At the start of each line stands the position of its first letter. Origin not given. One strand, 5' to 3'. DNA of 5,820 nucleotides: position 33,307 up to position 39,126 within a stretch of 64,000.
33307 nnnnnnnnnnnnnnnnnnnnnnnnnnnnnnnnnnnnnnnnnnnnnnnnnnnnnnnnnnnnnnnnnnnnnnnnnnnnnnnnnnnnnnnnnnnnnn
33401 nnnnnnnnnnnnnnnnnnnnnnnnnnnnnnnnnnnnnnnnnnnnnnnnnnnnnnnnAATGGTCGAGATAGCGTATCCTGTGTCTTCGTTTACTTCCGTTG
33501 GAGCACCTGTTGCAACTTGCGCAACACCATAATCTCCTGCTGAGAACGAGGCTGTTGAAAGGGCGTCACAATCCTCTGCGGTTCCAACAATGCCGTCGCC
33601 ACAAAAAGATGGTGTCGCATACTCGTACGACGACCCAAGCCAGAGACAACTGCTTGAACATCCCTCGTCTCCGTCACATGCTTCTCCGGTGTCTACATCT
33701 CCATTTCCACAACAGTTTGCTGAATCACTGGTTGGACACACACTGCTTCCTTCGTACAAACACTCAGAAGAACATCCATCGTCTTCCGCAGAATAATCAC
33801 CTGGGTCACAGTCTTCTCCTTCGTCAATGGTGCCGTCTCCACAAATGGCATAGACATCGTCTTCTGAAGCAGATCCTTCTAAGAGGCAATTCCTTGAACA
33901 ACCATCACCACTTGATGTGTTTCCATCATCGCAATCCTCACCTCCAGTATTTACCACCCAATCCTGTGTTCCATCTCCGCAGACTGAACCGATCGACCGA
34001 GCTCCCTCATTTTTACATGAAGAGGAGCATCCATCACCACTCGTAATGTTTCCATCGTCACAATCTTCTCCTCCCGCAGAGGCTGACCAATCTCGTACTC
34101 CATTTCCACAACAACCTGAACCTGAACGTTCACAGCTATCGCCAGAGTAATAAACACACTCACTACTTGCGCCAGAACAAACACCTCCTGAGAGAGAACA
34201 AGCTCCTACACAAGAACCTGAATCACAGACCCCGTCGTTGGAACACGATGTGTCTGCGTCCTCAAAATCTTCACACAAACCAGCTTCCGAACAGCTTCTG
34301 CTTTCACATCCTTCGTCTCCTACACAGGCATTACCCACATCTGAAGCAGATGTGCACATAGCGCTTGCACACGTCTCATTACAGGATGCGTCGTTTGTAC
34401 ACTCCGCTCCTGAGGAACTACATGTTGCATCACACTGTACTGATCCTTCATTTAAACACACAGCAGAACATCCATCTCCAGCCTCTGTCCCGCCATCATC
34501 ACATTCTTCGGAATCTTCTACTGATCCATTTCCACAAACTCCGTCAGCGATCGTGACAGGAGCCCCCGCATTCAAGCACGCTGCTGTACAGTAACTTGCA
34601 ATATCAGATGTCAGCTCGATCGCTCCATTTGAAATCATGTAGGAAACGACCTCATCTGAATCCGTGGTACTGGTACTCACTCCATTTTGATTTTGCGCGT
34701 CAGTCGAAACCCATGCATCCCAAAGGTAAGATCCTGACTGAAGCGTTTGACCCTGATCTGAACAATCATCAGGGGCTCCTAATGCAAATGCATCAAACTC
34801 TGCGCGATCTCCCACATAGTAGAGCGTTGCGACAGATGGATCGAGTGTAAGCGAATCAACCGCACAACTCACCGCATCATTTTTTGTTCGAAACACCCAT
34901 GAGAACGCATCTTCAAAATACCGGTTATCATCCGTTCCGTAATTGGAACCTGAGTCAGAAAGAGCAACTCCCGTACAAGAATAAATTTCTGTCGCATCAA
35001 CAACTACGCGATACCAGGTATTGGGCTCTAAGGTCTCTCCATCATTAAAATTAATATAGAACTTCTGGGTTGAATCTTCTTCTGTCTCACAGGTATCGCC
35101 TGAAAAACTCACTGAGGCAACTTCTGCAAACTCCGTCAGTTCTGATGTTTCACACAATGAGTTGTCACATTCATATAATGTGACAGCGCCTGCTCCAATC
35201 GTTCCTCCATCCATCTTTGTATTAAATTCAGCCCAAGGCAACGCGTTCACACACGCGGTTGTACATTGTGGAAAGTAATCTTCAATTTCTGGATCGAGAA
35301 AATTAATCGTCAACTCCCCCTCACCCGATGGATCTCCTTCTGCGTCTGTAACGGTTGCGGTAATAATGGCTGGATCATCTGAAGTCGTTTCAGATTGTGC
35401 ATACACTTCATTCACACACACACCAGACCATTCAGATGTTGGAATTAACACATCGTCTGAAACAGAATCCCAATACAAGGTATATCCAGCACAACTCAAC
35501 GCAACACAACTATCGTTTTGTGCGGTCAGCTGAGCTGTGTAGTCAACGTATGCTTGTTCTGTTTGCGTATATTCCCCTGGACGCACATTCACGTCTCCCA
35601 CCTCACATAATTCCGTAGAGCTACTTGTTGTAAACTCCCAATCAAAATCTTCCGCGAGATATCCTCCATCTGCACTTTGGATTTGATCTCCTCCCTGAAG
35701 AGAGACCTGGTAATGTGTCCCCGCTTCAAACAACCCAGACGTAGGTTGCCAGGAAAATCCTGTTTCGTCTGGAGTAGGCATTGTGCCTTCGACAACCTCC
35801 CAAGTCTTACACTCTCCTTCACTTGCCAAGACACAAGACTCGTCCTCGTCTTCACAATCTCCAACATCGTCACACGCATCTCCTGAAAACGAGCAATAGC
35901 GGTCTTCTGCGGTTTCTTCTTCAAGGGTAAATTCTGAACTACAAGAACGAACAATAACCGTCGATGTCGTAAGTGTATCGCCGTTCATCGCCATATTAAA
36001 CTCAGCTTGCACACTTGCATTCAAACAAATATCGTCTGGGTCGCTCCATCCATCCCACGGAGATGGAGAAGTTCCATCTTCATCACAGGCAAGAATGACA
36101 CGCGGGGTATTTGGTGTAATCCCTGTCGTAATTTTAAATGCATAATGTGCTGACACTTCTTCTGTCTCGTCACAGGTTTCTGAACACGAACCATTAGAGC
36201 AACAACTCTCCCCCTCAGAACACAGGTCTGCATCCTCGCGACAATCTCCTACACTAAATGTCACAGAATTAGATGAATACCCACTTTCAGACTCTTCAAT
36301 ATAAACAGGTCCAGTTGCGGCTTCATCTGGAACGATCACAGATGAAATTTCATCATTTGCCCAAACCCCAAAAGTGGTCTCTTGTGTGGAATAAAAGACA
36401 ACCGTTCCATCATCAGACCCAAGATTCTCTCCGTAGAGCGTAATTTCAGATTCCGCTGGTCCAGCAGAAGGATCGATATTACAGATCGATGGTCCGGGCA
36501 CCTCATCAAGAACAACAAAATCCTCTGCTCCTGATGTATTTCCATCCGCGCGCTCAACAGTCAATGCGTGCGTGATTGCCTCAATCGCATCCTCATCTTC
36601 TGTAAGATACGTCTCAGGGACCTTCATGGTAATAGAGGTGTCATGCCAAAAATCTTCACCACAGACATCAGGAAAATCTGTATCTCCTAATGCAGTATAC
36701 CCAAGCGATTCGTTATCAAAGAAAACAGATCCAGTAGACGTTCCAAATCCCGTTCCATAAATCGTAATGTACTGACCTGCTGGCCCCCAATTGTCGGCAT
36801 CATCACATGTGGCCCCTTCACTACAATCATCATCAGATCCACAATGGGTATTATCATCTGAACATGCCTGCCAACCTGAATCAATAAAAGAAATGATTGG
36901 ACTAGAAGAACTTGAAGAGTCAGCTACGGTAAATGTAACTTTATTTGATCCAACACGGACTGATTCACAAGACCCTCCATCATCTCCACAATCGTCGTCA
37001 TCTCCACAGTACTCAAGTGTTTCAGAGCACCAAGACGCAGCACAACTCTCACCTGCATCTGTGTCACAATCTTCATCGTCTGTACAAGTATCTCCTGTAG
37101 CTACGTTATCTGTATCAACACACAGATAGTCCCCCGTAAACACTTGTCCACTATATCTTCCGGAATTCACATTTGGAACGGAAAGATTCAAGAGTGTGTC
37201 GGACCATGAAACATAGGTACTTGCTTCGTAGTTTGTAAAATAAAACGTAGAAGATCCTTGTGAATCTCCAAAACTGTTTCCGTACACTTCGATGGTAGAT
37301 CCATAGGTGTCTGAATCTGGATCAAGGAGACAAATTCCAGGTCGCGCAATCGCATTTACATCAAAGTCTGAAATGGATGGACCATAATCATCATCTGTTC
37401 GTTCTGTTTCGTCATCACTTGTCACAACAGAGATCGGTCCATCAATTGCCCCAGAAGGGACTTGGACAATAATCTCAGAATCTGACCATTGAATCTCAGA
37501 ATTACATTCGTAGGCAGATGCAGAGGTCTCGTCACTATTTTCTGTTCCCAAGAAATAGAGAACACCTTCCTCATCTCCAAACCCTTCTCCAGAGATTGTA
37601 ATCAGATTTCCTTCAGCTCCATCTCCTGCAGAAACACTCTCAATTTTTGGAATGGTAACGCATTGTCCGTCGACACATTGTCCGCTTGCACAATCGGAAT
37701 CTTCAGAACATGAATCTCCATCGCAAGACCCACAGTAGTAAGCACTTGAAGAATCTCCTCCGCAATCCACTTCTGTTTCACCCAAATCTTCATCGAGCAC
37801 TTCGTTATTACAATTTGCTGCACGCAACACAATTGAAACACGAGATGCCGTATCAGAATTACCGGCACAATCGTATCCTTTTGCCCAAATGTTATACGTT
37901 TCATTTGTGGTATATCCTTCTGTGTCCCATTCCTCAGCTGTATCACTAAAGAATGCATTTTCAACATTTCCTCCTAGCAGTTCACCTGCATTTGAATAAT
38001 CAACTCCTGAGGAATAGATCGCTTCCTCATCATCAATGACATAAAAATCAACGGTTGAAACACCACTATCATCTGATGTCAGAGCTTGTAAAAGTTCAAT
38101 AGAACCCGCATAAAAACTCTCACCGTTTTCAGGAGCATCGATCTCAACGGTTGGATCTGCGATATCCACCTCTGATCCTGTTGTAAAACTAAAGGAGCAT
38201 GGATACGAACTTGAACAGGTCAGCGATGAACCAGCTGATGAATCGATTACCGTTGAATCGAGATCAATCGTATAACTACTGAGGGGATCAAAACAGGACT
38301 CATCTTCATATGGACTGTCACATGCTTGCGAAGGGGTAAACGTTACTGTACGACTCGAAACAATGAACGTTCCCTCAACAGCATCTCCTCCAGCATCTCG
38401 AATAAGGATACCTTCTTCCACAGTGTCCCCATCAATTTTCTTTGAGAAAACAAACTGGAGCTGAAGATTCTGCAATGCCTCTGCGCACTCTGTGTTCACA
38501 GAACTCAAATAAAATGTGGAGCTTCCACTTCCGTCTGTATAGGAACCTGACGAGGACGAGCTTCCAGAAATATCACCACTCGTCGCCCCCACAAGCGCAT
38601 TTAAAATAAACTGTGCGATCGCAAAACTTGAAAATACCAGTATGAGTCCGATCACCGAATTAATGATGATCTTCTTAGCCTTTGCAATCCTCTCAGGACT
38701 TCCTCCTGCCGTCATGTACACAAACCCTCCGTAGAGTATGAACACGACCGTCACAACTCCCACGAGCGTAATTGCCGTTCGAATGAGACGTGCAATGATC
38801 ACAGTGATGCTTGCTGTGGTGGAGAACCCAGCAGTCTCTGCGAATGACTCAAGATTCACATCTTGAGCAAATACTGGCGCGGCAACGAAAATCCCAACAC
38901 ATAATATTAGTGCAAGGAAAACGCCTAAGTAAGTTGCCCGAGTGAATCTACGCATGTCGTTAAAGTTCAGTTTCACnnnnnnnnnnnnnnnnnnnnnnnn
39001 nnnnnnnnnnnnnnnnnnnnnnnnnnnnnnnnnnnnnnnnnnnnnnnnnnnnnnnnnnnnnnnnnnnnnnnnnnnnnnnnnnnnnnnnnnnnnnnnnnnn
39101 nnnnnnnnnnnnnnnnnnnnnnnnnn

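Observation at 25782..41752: Large surface-protein locus inserted into the conserved rpsU-yqeY ... ybeY-dgkA housekeeping cluster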

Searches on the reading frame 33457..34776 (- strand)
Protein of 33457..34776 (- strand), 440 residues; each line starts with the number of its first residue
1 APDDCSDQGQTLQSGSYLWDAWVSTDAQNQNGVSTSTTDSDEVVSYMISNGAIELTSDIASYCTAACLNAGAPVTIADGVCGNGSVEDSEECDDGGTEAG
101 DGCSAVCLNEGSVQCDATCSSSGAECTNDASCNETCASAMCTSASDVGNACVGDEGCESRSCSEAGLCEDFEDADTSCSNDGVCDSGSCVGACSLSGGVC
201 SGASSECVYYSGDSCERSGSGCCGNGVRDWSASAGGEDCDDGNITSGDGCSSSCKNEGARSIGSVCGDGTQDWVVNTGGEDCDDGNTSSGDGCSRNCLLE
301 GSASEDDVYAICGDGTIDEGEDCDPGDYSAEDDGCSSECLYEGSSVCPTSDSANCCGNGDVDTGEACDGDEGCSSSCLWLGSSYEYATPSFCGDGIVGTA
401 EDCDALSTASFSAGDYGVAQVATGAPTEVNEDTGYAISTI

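Call 35: search_protein_families(library=pfam, proteins=[window:33457-34776:-], max_evalue=0.05)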
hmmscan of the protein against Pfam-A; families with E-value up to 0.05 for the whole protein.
window:33457-34776:- (440 aa): 1 family
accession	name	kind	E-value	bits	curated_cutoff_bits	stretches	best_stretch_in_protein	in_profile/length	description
PF13948.11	DUF4215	-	3.2e-07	31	27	3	264-297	19-46/47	Domain of unknown function (DUF4215)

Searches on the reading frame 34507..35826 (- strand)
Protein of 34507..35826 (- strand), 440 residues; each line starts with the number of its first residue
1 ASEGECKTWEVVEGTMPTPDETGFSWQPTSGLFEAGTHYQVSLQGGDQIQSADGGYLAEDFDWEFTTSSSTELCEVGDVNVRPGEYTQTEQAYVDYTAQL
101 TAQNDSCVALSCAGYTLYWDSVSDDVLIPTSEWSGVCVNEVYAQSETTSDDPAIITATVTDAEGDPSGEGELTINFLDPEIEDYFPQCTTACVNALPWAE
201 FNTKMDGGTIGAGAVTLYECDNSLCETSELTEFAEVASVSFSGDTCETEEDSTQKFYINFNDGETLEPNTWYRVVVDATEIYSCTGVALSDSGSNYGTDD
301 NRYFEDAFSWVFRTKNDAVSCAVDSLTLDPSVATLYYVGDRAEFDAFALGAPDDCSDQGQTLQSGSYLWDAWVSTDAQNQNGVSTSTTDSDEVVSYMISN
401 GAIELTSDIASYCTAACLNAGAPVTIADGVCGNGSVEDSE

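Call 35: search_protein_families(library=pfam, proteins=[window:34507-35826:-], max_evalue=0.05)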
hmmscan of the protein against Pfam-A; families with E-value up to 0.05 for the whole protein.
window:34507-35826:- (440 aa): 1 family
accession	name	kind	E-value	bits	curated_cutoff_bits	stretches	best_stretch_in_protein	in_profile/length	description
PF13205.12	Big_5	-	1e-07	33.1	23.6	1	25-67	66-105/105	Bacterial Ig-like domain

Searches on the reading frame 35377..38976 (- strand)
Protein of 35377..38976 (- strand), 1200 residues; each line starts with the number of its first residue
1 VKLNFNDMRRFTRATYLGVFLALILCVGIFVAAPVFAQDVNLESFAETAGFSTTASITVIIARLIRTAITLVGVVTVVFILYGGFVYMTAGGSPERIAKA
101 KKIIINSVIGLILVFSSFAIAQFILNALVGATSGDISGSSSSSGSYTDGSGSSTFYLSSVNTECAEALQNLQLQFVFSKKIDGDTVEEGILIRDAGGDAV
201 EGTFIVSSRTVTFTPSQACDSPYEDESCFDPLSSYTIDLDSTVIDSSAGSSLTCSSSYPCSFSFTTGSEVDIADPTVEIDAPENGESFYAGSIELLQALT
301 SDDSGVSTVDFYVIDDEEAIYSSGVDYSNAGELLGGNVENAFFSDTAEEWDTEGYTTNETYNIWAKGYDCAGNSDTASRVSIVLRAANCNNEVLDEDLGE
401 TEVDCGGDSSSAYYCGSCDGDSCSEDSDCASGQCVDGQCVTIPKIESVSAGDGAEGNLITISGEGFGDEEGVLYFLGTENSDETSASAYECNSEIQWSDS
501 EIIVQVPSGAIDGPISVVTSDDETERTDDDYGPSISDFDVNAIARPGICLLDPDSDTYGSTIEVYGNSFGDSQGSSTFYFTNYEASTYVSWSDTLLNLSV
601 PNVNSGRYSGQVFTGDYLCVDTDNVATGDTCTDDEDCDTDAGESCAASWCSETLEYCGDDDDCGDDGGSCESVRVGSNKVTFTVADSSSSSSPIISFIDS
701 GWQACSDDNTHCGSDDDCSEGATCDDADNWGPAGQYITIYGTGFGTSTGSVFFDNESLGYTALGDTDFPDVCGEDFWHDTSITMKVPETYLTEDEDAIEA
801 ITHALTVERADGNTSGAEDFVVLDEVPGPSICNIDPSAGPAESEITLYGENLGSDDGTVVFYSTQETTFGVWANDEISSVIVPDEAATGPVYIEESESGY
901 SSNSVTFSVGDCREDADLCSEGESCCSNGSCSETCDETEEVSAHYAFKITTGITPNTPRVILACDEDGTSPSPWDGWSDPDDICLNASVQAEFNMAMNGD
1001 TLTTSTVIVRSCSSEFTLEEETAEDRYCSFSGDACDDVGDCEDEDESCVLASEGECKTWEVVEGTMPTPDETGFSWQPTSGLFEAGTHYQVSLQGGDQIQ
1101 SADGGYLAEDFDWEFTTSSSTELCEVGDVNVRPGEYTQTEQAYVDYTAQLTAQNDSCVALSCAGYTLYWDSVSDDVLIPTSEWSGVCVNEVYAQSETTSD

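Call 49: search_protein_representatives(protein=window:35377-38976:-)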
Query: 1200 residues. Proteins with E-value up to 0.001 (for the whole library): 25647; up to 1e-10: 3893; up to 1e-30: 756. The best 150 are listed.
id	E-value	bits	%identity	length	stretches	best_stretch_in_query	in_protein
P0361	0.0e+00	1440.7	57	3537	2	14-1199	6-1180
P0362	0.0e+00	1314.2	52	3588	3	8-1015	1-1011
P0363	0.0e+00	1140.7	50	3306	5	16-1198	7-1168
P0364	0.0e+00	1094.8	45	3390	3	15-1013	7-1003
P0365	0.0e+00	1080.3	47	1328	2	20-1015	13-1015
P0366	0.0e+00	1071.4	47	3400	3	17-1198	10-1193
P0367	0.0e+00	1053.4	47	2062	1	43-1197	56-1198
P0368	2.5e-295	999.3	48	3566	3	8-1013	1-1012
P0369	2.6e-295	999.2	64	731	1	9-733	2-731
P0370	1.9e-285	966.6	45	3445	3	15-1175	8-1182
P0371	9.2e-278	941.1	47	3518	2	12-1012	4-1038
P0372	3.6e-275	932.5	45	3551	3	20-1199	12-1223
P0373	4.2e-265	899.1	46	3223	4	13-645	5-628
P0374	2.3e-262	890.1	44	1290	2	11-1014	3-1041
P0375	2.3e-259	880.2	44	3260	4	21-664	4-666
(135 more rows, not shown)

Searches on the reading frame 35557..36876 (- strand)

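Call 35: search_protein_families(library=pfam, proteins=[window:35557-36876:-], max_evalue=0.05)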
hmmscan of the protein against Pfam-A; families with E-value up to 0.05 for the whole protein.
window:35557-36876:- (440 aa): 2 families
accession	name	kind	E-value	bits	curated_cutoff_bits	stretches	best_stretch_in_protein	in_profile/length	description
PF01833.30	TIG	-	2.2e-11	44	20.9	2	129-208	1-83/84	IPT/TIG domain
PF13205.12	Big_5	-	4.9e-06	27.7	23.6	1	374-417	65-105/105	Bacterial Ig-like domain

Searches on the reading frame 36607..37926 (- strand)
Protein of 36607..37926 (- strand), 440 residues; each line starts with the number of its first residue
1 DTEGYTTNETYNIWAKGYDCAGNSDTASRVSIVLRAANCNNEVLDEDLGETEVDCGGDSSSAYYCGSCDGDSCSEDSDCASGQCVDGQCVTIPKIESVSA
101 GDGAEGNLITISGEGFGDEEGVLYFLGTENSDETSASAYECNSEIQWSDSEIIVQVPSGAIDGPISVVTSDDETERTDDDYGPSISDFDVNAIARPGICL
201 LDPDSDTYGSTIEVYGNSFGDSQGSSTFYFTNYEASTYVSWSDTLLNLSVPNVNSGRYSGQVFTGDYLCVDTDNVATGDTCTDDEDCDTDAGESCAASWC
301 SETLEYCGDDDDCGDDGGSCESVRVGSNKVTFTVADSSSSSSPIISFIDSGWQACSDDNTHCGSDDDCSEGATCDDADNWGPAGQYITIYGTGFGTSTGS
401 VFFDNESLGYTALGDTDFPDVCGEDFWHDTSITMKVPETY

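Call 35: search_protein_families(library=pfam, proteins=[window:36607-37926:-], max_evalue=0.05)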
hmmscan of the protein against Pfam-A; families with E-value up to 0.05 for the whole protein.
window:36607-37926:- (440 aa): 1 family
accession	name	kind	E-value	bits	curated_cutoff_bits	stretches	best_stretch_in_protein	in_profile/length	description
PF01833.30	TIG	-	6e-15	55.5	20.9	3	93-169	1-68/84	IPT/TIG domain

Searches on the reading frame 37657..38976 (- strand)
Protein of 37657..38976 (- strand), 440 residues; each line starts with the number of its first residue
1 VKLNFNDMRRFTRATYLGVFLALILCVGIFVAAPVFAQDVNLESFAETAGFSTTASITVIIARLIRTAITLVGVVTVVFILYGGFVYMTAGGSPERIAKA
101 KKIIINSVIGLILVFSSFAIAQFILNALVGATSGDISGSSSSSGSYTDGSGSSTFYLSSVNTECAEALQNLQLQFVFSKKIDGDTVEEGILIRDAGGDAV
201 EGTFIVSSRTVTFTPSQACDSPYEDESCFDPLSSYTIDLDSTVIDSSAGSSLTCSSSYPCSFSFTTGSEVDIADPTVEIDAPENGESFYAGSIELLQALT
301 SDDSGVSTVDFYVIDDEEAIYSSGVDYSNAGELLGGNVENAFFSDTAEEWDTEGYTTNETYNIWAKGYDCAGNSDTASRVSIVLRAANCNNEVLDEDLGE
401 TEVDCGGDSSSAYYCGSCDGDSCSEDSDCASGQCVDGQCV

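Call 35: search_protein_families(library=pfam, proteins=[window:37657-38976:-], max_evalue=0.05)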
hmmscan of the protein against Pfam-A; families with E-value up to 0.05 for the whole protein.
window:37657-38976:- (440 aa): 3 families
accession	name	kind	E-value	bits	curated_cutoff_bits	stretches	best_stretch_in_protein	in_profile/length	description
PF18895.5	T4SS_pilin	-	6.3e-11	42.6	26.6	1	54-124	2-71/71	Type IV secretion system pilin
PF13205.12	Big_5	-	1.7e-07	32.3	23.6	1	171-266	23-105/105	Bacterial Ig-like domain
PF17957.7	Big_7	-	9.5e-06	26.6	24.1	1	275-320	1-44/70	Bacterial Ig domain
